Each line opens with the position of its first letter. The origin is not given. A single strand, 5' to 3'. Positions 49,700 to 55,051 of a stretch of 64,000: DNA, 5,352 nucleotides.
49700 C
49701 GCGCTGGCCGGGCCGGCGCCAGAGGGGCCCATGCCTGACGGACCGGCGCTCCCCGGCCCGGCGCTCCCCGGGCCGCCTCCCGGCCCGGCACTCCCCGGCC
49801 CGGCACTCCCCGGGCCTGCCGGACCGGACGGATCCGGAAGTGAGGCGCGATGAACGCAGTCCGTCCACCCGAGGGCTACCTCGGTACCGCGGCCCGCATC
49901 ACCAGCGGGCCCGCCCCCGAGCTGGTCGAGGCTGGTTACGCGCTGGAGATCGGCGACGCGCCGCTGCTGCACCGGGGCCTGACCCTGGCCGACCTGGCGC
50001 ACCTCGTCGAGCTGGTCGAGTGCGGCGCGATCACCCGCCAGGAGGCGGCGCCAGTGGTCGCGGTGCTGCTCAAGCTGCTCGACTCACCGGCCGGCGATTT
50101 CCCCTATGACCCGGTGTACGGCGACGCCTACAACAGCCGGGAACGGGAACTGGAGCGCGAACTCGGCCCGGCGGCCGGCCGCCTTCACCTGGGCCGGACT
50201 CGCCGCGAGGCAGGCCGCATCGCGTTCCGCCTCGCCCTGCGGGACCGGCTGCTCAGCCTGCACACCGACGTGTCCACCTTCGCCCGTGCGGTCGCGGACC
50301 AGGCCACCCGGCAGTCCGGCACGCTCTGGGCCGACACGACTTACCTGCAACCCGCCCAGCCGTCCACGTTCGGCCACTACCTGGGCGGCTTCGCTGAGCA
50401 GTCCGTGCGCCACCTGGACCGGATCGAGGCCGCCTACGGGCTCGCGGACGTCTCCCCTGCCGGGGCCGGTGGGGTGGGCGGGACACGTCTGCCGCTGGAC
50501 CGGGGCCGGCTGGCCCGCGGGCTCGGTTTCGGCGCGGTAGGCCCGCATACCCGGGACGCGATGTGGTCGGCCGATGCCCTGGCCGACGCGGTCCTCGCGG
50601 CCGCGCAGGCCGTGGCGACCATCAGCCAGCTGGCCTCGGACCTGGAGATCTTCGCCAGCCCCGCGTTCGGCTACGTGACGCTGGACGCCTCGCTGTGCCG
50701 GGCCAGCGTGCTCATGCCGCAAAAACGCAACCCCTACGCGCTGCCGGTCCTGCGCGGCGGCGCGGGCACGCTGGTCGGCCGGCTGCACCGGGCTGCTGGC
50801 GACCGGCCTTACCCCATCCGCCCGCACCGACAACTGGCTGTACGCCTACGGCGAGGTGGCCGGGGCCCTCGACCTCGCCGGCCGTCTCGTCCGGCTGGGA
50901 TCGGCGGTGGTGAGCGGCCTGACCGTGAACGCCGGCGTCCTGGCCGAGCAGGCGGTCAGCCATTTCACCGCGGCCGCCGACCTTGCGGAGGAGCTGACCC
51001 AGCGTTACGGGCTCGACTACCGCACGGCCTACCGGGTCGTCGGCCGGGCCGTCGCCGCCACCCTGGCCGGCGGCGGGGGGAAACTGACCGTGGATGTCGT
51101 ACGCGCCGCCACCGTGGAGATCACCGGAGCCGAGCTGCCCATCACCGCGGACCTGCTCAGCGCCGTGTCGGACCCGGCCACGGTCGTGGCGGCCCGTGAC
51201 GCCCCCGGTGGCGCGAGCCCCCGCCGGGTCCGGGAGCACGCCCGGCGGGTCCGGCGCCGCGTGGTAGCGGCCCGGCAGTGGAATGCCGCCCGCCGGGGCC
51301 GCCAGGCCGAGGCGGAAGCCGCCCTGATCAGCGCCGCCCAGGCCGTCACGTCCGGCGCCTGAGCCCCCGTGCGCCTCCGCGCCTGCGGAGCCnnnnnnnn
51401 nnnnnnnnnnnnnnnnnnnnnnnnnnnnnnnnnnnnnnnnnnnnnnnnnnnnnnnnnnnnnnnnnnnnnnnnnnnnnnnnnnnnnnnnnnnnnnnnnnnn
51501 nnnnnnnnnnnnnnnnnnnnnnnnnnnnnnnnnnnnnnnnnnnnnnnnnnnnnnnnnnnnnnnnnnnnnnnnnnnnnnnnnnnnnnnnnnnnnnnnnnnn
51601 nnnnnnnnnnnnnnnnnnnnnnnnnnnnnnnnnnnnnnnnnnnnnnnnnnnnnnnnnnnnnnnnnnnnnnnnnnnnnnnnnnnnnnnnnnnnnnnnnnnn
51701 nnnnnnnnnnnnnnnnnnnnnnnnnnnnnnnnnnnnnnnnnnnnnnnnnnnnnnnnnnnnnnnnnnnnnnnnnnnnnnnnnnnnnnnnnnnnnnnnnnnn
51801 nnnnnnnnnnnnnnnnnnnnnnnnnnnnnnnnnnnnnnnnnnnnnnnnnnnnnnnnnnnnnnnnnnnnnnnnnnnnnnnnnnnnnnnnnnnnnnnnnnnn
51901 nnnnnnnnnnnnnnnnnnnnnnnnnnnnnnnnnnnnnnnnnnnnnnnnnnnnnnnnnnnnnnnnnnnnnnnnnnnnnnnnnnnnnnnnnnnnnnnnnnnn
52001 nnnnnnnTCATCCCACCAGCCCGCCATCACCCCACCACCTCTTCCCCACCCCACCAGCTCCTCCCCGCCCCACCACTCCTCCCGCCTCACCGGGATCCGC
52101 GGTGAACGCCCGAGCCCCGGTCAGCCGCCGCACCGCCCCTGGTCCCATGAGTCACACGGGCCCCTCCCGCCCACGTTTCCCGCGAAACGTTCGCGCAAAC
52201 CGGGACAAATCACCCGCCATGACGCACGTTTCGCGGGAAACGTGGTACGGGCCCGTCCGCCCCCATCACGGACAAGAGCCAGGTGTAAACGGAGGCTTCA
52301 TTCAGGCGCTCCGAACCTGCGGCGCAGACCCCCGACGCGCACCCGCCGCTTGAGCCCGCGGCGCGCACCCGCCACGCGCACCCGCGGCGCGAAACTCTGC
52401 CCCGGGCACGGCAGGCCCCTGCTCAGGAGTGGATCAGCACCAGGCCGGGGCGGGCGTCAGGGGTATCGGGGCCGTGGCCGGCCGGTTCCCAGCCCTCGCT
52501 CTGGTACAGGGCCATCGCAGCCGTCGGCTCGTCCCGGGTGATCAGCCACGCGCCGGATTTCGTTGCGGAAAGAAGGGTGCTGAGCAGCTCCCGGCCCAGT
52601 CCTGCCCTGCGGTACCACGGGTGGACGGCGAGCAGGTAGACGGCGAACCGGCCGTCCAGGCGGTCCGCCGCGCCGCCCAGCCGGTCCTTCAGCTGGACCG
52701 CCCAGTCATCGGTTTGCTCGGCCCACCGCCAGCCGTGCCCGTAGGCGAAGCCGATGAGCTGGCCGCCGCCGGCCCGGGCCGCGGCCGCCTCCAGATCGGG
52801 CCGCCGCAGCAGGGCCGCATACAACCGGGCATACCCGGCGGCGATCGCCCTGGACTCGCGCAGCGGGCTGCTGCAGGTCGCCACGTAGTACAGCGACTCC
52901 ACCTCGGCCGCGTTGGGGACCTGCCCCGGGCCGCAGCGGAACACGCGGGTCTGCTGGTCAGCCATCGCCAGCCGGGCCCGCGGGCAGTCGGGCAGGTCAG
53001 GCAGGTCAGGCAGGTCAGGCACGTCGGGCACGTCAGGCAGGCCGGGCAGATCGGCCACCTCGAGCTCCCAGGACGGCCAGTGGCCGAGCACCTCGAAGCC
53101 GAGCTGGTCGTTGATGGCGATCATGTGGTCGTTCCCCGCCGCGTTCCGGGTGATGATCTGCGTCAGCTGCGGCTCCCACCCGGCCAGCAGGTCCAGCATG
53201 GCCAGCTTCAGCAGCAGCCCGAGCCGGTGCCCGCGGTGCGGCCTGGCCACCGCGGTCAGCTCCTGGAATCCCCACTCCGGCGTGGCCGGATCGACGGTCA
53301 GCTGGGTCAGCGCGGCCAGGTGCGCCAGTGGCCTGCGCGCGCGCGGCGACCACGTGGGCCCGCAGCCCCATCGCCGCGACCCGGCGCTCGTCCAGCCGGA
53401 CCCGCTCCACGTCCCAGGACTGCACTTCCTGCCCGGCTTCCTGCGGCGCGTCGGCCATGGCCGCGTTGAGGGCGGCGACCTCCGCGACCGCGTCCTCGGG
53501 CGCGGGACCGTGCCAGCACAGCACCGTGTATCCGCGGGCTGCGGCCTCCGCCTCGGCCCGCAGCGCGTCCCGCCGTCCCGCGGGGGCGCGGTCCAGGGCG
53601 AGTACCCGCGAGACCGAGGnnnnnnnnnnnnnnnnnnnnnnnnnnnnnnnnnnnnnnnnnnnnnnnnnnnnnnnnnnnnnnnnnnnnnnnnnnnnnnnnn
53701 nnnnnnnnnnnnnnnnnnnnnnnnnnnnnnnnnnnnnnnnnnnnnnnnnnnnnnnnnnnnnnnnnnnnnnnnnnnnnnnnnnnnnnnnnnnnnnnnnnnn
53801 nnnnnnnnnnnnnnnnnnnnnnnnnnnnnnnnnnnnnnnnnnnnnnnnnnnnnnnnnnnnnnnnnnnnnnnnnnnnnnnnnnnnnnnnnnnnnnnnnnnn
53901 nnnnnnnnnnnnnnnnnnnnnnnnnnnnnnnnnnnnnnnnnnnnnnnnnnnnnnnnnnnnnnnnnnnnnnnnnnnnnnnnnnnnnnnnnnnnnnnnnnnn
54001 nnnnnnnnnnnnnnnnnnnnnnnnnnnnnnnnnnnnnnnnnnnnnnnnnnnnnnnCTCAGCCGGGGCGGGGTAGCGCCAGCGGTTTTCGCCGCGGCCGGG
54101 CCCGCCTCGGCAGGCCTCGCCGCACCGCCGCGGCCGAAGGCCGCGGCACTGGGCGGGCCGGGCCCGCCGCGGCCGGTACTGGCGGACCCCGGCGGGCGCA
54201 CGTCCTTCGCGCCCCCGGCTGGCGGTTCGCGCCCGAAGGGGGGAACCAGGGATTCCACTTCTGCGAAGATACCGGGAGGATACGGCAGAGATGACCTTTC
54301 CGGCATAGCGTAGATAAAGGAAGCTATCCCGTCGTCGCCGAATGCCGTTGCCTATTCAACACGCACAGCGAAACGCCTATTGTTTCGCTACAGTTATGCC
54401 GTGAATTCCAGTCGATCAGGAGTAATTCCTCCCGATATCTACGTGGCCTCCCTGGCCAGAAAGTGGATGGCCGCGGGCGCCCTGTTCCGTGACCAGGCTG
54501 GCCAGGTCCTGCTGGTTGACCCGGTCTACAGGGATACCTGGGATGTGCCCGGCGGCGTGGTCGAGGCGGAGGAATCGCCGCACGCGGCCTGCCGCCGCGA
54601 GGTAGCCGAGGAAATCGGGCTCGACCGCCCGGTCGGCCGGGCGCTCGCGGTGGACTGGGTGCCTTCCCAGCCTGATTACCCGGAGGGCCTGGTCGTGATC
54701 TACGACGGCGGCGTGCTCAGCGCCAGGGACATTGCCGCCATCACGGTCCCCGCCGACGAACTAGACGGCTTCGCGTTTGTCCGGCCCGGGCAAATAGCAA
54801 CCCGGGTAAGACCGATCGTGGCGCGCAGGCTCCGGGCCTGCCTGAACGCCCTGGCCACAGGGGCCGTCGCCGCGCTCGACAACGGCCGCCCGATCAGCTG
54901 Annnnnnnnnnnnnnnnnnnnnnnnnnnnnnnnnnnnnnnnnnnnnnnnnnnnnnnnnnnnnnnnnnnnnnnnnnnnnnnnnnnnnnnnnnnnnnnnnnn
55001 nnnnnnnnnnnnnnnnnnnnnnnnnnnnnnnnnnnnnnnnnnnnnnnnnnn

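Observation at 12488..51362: Two-part coenzyme M island: CoM-thioether catabolism plus bacterial-type CoM biosynthesis, with no oxygenase in view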

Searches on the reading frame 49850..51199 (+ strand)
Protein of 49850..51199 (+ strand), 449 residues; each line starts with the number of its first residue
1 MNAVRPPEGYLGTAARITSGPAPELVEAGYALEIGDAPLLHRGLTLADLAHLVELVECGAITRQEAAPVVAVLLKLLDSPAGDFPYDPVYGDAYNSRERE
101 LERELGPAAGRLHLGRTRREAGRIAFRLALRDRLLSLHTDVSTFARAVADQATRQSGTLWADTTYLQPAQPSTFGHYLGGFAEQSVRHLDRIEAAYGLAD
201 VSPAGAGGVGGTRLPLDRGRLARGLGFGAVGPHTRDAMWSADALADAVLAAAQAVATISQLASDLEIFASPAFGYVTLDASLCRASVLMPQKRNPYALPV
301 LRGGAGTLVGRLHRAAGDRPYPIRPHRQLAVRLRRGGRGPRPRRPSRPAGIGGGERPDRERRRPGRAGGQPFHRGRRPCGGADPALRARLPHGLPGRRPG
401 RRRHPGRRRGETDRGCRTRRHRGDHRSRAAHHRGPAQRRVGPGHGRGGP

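Call 11: search_protein_families(library=pfam, proteins=[window:49850-51199:+], max_evalue=0.001)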
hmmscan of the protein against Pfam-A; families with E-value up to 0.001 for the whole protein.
window:49850-51199:+ (449 aa): 1 family
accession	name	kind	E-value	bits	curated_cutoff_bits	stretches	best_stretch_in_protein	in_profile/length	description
PF00206.25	Lyase_1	-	1.7e-31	110.3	27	1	56-310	40-312/312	Lyase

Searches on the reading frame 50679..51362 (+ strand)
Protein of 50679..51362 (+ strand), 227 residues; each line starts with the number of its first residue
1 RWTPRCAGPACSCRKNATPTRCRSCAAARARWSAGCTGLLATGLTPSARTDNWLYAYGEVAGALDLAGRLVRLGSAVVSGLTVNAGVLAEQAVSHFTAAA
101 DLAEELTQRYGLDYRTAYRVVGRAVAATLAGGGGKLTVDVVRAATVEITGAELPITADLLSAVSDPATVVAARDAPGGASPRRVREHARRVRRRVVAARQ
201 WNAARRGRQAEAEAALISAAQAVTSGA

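Call 11: search_protein_families(library=pfam, proteins=[window:50679-51362:+], max_evalue=0.001)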
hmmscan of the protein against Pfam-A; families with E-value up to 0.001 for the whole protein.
window:50679-51362:+ (227 aa): 1 family
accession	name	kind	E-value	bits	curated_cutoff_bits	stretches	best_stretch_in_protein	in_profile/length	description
PF14698.11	ASL_C2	-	3.2e-07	31.1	27.3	1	96-144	1-50/69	Argininosuccinate lyase C-terminal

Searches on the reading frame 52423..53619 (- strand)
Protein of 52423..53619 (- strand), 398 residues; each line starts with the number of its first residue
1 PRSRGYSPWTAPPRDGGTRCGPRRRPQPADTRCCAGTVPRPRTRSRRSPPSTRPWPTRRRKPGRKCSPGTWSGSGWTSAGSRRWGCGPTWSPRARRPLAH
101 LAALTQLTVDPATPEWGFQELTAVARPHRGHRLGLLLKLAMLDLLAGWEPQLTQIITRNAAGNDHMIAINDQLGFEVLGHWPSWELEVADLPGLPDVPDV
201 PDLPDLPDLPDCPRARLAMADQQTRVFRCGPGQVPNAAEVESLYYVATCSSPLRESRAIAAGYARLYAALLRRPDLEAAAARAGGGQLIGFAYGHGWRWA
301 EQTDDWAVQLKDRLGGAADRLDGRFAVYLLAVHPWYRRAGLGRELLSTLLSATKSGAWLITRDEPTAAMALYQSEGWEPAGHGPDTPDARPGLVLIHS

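Call 11: search_protein_families(library=pfam, proteins=[window:52423-53619:-], max_evalue=0.001)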
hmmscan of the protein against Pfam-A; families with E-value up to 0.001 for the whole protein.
window:52423-53619:- (398 aa): 3 families
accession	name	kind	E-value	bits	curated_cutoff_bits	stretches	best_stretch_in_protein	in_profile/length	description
PF00583.31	Acetyltransf_1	-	9.3e-09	36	20.7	1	271-374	28-113/116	Acetyltransferase (GNAT) family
PF13508.13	Acetyltransf_7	-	4.6e-08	33.8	27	1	317-378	18-83/84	Acetyltransferase (GNAT) domain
PF13673.13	Acetyltransf_10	-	2.7e-05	24.6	23.6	1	306-380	34-110/128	Acetyltransferase (GNAT) domain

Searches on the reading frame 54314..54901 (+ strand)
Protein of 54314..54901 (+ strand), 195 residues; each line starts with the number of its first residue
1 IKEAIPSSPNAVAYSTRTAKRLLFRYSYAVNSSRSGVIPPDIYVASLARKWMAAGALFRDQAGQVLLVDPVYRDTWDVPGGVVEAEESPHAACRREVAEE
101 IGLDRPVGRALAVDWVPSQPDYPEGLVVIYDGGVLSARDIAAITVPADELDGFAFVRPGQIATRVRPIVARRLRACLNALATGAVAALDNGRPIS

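Call 13: search_protein_families(library=pfam, proteins=[window:54314-54901:+], max_evalue=0.001)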
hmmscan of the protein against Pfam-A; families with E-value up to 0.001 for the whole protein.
window:54314-54901:+ (195 aa): 1 family
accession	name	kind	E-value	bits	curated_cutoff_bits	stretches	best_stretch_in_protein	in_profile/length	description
PF00293.34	NUDIX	-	3.1e-14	53.6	21.1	1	52-165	4-123/134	NUDIX domain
